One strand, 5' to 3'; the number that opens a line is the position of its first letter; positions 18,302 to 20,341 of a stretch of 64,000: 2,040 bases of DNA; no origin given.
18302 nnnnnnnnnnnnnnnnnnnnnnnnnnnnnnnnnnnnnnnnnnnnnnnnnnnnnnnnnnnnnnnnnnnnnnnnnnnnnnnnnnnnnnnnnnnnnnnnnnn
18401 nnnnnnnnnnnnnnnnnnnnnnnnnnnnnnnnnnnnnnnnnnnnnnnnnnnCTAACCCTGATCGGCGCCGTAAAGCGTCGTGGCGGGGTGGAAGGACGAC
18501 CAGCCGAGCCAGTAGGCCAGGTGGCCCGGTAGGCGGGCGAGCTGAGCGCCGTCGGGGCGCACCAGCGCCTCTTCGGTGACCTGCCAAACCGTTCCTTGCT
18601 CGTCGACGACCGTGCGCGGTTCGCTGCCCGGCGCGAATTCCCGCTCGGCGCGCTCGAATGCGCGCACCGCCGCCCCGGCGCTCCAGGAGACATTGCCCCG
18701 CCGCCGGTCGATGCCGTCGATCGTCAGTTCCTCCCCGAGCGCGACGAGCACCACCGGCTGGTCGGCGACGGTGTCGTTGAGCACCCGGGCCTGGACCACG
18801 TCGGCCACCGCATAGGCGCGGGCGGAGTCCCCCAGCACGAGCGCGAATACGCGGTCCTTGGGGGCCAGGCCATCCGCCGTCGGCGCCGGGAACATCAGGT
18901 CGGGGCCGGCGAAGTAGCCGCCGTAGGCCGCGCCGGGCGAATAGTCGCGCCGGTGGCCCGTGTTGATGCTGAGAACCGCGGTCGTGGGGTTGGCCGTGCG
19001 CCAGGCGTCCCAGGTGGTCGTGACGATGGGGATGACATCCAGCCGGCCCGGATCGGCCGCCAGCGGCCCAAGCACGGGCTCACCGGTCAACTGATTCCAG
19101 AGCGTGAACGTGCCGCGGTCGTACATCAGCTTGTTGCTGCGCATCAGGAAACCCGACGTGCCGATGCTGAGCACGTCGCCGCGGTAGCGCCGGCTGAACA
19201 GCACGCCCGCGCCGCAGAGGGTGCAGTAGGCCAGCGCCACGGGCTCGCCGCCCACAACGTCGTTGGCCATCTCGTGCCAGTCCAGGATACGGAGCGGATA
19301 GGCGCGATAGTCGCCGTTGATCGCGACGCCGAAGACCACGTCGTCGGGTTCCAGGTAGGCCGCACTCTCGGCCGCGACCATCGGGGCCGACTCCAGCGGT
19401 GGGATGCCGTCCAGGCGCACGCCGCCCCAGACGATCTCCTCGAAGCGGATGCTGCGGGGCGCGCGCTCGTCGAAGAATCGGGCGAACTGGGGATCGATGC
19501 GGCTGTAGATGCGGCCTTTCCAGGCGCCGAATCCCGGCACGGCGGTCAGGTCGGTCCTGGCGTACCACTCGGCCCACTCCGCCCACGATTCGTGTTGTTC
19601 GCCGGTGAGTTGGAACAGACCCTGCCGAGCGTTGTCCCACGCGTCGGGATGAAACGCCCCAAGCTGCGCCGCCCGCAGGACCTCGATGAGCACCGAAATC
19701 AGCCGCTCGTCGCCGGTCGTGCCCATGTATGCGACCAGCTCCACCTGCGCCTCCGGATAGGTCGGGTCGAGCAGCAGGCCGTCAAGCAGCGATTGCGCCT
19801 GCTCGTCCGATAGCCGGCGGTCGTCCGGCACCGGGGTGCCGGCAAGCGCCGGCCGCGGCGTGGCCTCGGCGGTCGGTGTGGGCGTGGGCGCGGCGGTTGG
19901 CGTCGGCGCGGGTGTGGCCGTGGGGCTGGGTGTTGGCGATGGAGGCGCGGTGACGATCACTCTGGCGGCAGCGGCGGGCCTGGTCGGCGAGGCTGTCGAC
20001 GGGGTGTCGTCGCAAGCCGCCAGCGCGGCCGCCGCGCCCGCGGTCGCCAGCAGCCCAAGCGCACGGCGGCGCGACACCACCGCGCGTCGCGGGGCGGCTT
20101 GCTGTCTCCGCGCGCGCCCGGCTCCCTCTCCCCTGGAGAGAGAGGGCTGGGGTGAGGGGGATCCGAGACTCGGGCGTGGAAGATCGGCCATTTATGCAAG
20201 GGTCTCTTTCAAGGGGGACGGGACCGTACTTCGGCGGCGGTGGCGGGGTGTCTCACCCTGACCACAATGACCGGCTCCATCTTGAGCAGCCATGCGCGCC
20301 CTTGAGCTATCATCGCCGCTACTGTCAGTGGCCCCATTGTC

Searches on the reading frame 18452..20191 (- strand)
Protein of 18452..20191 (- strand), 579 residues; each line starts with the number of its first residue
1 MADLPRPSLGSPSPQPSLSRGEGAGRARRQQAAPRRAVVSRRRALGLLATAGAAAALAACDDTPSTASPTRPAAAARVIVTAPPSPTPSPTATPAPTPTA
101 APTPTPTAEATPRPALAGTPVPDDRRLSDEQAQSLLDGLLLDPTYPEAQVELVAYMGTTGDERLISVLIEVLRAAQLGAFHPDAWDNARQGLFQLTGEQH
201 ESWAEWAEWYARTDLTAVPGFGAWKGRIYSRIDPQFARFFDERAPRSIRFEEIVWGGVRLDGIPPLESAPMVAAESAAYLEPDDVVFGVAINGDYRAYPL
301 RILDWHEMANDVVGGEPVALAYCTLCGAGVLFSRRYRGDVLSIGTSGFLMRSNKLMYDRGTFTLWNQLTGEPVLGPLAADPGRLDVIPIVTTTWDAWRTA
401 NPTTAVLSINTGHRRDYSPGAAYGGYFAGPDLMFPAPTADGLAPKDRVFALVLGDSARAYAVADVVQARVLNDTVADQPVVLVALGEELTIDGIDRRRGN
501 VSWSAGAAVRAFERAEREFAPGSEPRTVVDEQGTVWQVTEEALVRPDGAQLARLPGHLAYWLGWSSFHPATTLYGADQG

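Call 5: search_protein_families(library=pfam, proteins=[window:18452-20191:-], max_evalue=1)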
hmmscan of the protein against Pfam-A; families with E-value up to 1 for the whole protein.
window:18452-20191:- (579 aa): 1 family
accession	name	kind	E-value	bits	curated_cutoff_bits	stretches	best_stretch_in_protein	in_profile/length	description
PF11376.13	DUF3179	-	2.6e-72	244.2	27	1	261-571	2-292/292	Protein of unknown function (DUF3179)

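Call 6: search_protein_families(library=ncbifam, proteins=[window:18452-20191:-], max_evalue=1)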
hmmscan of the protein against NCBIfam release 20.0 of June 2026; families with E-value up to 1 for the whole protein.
window:18452-20191:- (579 aa): 5 families
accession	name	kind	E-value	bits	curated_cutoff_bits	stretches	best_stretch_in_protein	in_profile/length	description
NF037973.1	metallo_SslE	exception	0.0028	15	3000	1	47-123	11-89/1519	lipoprotein metalloprotease SslE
NF033761.1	gliding_GltJ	equivalog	0.045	12.8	450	1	28-122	362-456/671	adventurous gliding motility protein GltJ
TIGR01409.1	TAT_signal_seq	domain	0.055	13.9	16.7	1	39-59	1-21/29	twin-arginine translocation signal domain-containing protein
NF033845.1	MSCRAMM_ClfB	exception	0.36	8.7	999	1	82-134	542-594/871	MSCRAMM family adhesin clumping factor ClfB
NF052345.1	S_layer_anammox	exception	0.36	8.1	1400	1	61-113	1260-1312/1596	Kustd1514 family S-layer glycoprotein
